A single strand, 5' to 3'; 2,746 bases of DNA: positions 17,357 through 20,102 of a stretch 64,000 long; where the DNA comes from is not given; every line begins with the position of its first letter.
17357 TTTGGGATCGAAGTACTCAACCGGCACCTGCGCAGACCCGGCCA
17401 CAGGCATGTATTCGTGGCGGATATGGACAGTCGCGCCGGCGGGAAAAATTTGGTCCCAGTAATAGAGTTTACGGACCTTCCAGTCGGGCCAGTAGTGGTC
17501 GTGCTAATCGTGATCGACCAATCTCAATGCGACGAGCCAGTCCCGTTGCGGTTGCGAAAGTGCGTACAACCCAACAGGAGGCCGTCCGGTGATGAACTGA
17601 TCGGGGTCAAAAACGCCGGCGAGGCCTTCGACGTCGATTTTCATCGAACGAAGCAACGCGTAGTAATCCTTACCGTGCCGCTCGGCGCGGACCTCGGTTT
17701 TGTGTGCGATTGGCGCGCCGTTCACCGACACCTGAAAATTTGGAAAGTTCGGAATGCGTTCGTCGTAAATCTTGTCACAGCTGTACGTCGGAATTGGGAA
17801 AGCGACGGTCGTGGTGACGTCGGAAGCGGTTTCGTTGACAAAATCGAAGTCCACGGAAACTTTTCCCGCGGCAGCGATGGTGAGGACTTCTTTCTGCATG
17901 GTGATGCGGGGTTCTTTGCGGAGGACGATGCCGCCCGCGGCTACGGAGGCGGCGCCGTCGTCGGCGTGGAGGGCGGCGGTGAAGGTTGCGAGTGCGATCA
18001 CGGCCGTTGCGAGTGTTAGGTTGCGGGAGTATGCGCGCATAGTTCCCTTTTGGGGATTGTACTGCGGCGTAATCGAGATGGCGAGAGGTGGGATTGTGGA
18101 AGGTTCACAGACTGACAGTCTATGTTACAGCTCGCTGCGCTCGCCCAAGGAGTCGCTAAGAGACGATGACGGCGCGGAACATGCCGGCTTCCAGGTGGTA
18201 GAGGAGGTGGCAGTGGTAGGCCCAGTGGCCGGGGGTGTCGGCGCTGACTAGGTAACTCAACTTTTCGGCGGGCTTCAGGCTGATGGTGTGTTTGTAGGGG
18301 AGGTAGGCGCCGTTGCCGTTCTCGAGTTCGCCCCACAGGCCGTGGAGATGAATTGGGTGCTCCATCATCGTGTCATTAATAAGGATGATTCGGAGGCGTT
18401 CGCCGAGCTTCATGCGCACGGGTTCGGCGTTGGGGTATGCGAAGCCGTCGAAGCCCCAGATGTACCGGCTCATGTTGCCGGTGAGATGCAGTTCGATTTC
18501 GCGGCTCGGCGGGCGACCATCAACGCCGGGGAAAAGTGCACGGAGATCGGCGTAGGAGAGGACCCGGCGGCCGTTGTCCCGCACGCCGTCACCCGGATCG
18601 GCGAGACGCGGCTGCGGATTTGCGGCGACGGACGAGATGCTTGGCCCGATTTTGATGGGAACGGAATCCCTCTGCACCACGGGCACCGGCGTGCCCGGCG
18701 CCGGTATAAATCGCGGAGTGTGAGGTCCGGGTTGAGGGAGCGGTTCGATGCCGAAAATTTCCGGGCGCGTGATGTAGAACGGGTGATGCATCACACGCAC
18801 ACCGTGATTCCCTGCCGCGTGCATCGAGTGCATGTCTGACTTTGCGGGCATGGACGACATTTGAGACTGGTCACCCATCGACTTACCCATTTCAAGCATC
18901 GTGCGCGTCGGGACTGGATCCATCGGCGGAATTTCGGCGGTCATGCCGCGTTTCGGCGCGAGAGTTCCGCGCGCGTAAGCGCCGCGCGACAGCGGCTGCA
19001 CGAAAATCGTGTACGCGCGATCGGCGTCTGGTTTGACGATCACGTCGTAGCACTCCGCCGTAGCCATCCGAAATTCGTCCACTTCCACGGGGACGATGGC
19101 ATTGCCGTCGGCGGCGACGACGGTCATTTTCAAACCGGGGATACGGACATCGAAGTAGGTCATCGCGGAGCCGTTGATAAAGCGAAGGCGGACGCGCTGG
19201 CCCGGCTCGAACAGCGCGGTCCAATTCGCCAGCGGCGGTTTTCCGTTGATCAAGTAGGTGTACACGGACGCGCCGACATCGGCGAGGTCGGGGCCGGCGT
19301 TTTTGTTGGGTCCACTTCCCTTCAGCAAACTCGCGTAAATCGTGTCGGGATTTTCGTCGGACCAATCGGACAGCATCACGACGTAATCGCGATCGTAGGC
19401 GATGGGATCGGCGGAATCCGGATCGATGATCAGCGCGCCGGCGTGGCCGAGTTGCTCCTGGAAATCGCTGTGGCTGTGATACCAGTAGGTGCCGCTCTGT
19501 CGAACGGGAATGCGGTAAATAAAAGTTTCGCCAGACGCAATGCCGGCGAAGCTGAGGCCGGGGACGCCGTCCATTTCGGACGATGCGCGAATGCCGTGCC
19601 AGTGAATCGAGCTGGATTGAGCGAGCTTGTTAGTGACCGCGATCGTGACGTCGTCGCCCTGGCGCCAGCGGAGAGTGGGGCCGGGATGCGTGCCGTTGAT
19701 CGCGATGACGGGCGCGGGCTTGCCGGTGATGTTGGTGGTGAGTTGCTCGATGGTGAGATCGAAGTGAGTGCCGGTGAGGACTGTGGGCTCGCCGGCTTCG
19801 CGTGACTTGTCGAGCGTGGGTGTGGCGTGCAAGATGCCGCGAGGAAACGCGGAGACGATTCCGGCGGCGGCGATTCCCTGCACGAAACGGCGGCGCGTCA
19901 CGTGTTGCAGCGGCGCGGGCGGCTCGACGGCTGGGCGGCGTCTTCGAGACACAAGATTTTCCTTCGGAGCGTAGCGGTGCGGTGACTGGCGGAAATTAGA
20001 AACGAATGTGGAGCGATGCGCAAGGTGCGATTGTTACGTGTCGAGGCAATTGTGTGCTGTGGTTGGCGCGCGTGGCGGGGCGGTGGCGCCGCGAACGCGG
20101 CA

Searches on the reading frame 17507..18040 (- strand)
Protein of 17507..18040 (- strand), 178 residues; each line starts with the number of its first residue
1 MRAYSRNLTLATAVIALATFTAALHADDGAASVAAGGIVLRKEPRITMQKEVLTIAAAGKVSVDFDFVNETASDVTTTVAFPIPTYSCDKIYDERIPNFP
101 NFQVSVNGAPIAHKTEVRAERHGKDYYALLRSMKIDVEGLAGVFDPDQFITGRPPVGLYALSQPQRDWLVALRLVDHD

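Call 56: search_protein_families(library=pfam, proteins=[window:17507-18040:-], max_evalue=0.01)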
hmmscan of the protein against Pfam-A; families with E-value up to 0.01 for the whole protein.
window:17507-18040:- (178 aa): 1 family
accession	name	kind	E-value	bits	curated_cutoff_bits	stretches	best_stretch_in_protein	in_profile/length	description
PF14415.11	DUF4424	-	5.7e-22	78.7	27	1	26-136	1-115/306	Domain of unknown function (DUF4424)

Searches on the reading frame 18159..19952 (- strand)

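Call 56: search_protein_families(library=pfam, proteins=[window:18159-19952:-], max_evalue=0.01)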
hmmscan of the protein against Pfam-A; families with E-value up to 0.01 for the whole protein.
window:18159-19952:- (598 aa): 3 families
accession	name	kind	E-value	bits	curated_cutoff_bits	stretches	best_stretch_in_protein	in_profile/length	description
PF07732.21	Cu-oxidase_3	-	5.7e-44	149.4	21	2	69-179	3-117/119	Multicopper oxidase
PF07731.20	Cu-oxidase_2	-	3.9e-31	108.1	20.4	1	480-597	2-133/137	Multicopper oxidase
PF00394.28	Cu-oxidase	-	1.9e-28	100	21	1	189-322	2-135/157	Multicopper oxidase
